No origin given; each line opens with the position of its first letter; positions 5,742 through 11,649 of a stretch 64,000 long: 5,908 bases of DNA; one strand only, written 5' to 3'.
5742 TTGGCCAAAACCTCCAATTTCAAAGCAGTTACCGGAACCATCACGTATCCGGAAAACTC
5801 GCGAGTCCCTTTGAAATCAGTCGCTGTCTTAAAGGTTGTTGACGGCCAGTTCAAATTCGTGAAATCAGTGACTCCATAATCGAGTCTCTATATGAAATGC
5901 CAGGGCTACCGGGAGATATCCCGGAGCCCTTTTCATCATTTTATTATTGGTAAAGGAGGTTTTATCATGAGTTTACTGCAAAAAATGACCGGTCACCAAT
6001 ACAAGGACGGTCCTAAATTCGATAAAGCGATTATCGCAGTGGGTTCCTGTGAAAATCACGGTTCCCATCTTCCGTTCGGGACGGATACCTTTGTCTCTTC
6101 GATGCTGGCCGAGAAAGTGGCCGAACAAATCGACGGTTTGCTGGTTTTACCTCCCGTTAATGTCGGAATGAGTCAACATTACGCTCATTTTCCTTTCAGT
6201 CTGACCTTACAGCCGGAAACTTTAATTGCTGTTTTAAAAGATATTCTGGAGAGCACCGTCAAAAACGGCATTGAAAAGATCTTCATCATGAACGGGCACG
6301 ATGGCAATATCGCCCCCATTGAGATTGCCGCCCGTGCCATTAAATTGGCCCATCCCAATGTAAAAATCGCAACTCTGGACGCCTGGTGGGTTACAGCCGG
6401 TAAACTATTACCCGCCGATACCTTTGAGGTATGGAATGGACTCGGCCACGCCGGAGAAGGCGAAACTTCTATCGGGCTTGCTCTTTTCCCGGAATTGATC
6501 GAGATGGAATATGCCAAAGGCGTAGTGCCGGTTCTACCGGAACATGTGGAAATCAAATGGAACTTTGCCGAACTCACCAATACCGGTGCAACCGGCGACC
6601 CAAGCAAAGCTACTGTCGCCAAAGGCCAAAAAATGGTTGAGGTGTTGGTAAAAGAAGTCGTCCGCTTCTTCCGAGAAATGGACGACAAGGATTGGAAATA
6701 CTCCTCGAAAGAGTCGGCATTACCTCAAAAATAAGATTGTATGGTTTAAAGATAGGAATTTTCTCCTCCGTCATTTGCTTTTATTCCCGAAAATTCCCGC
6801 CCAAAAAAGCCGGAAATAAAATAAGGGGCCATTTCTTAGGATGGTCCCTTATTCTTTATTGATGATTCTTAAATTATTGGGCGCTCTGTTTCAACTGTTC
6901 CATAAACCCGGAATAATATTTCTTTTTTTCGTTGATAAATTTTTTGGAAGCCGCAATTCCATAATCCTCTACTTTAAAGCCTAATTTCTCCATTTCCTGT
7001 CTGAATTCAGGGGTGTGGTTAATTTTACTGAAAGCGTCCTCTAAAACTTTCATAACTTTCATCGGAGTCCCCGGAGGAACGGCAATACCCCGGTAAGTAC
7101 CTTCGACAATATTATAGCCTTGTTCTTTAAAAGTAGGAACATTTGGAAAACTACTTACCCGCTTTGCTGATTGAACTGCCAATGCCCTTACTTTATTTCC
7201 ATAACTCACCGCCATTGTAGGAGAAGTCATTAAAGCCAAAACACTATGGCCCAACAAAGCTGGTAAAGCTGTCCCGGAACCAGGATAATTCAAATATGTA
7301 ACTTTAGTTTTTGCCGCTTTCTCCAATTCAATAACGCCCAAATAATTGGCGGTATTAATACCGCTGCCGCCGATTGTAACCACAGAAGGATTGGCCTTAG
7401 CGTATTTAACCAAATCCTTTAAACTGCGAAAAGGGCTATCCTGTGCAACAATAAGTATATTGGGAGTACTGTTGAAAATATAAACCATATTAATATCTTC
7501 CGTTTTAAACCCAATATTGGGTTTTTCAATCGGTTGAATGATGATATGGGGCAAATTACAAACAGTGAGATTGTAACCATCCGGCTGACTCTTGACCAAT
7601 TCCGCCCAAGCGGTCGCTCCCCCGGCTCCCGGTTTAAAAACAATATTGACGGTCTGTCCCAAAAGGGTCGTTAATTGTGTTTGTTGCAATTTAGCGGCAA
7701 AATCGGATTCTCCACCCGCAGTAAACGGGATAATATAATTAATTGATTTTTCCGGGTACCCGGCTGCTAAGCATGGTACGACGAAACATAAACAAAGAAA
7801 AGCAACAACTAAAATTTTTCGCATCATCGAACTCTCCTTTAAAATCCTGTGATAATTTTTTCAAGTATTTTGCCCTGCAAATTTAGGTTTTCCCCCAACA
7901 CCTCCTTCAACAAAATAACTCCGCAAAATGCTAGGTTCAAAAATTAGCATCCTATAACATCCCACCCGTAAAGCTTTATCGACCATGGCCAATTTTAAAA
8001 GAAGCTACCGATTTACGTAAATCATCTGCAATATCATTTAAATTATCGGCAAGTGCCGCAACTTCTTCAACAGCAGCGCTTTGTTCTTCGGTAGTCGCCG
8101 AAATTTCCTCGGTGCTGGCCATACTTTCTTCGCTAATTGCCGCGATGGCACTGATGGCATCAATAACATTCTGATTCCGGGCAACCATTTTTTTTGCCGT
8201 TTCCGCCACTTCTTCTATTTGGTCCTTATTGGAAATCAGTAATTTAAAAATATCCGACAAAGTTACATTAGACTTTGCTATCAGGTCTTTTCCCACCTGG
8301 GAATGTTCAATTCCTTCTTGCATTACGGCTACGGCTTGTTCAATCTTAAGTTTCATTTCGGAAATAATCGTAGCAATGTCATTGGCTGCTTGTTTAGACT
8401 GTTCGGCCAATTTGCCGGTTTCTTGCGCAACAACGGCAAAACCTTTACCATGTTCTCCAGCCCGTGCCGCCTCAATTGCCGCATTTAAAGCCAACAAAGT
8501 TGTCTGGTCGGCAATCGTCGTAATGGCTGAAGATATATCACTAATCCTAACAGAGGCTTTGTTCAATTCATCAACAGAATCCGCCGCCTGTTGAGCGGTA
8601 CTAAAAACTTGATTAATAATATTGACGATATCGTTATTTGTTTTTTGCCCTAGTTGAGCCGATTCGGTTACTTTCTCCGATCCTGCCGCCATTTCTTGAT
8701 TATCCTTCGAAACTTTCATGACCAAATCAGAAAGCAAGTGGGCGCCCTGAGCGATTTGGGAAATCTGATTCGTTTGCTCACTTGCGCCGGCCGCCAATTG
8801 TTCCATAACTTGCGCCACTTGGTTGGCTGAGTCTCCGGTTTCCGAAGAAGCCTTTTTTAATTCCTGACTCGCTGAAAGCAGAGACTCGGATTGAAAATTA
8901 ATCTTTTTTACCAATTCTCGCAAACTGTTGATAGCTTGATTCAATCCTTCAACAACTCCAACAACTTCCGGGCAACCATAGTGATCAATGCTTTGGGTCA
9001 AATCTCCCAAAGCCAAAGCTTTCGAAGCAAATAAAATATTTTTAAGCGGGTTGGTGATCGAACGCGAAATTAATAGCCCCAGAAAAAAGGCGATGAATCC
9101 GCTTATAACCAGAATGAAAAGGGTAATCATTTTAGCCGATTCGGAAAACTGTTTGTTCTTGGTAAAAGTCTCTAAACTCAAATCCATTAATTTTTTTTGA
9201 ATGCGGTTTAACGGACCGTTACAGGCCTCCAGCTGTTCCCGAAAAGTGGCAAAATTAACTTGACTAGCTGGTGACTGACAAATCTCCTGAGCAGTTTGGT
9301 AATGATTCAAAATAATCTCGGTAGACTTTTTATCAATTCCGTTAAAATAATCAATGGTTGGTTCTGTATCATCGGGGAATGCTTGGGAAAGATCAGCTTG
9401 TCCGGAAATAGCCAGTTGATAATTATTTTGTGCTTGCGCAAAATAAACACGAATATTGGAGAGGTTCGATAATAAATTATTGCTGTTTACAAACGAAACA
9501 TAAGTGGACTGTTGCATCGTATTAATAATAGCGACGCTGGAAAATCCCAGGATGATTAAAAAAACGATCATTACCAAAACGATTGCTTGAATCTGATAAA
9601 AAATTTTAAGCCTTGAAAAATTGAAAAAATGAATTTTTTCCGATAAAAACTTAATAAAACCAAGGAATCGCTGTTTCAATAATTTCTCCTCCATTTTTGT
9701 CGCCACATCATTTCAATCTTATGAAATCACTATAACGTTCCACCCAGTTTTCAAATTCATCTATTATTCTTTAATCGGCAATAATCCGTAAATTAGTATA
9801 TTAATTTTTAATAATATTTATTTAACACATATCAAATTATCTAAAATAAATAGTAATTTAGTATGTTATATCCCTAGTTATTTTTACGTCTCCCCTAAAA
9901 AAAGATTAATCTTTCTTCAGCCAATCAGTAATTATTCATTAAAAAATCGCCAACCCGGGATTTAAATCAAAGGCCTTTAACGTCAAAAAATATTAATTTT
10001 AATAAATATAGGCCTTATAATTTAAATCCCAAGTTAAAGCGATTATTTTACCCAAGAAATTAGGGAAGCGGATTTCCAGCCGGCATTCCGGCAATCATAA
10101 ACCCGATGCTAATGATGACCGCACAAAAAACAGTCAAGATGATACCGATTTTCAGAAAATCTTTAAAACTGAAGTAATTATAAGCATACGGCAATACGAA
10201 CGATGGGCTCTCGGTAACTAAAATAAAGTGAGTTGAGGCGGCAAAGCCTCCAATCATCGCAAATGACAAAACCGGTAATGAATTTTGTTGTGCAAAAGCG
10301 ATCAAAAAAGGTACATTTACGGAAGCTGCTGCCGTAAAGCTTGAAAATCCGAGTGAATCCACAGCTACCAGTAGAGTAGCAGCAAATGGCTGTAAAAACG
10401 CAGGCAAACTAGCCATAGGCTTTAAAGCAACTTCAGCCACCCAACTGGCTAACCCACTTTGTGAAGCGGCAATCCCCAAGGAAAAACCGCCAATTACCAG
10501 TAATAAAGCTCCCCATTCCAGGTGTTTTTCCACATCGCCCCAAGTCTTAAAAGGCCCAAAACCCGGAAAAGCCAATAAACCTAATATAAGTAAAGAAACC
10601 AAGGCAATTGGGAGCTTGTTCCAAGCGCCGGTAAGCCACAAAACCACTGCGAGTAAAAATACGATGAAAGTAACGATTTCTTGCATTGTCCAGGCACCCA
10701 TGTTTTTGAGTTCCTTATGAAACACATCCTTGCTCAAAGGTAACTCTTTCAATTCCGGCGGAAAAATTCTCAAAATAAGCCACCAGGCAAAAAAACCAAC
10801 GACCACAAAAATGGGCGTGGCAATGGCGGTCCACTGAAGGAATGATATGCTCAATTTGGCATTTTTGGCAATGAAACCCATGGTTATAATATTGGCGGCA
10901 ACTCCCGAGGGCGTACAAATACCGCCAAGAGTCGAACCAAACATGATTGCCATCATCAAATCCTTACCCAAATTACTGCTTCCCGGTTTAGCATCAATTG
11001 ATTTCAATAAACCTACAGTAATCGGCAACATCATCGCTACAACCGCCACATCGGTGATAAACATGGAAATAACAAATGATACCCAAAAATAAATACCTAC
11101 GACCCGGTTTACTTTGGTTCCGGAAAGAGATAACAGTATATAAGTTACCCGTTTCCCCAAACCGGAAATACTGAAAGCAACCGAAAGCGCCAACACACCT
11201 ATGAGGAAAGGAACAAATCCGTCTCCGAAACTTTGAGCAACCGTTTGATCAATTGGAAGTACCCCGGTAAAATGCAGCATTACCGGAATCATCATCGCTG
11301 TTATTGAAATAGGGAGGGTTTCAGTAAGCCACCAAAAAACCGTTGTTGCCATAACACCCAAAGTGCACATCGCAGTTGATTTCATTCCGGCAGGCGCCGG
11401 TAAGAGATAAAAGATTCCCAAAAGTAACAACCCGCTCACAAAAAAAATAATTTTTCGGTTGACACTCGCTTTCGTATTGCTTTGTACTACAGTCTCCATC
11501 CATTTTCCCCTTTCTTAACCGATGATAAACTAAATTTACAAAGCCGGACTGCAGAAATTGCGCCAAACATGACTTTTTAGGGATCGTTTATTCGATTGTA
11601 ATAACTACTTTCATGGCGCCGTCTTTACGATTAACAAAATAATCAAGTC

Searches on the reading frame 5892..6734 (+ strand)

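Call 63: search_protein_families(library=pfam, proteins=[window:5892-6734:+], max_evalue=0.00001)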
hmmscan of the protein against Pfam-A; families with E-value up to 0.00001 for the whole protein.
window:5892-6734:+ (280 aa): 1 family
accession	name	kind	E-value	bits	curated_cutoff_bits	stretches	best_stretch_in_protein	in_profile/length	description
PF02633.19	Creatininase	-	8.4e-62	209.1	31.3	1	31-259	2-237/238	Creatinine amidohydrolase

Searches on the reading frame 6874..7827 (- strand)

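Call 63: search_protein_families(library=pfam, proteins=[window:6874-7827:-], max_evalue=0.00001)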
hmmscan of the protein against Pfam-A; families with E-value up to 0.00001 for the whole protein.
window:6874-7827:- (317 aa): 1 family
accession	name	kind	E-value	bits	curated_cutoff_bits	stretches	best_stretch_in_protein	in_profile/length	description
PF03401.19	TctC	-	1.5e-47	162.8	27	1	48-304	5-264/274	Tripartite tricarboxylate transporter family receptor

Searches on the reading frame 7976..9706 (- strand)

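Call 63: search_protein_families(library=pfam, proteins=[window:7976-9706:-], max_evalue=0.00001)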
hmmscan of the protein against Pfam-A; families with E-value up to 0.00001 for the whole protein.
window:7976-9706:- (576 aa): 2 families
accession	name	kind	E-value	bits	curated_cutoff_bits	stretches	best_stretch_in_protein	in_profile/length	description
PF00015.26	MCPsignal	-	7.8e-37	127.2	34.6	1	347-524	8-171/172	Methyl-accepting chemotaxis protein (MCP) signalling domain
PF00672.30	HAMP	-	8.1e-07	29.7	25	0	212-264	1-53/53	HAMP domain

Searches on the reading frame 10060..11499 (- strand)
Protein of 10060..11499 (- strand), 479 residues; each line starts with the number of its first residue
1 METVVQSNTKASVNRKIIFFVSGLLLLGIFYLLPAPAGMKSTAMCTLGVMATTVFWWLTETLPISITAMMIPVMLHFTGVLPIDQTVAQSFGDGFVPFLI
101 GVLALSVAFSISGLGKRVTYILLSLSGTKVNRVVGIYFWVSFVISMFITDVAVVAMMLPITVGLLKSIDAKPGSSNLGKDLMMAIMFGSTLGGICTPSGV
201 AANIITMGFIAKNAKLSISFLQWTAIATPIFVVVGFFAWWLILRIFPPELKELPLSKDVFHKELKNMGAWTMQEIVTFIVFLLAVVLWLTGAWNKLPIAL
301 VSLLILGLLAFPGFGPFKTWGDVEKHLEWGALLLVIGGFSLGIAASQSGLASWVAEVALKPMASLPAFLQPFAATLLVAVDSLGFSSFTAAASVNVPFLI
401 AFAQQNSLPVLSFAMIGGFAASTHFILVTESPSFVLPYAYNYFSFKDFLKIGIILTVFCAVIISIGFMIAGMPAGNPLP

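Call 63: search_protein_families(library=pfam, proteins=[window:10060-11499:-], max_evalue=0.00001)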
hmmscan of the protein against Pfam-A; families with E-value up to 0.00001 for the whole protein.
window:10060-11499:- (479 aa): 2 families
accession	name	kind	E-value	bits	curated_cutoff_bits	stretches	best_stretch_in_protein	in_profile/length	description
PF00939.25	Na_sulph_symp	-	5e-50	171.3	27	1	23-464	10-459/472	Sodium:sulfate symporter transmembrane region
PF03600.22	CitMHS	-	1.6e-32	113.4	31.9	1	55-377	2-293/336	Citrate transporter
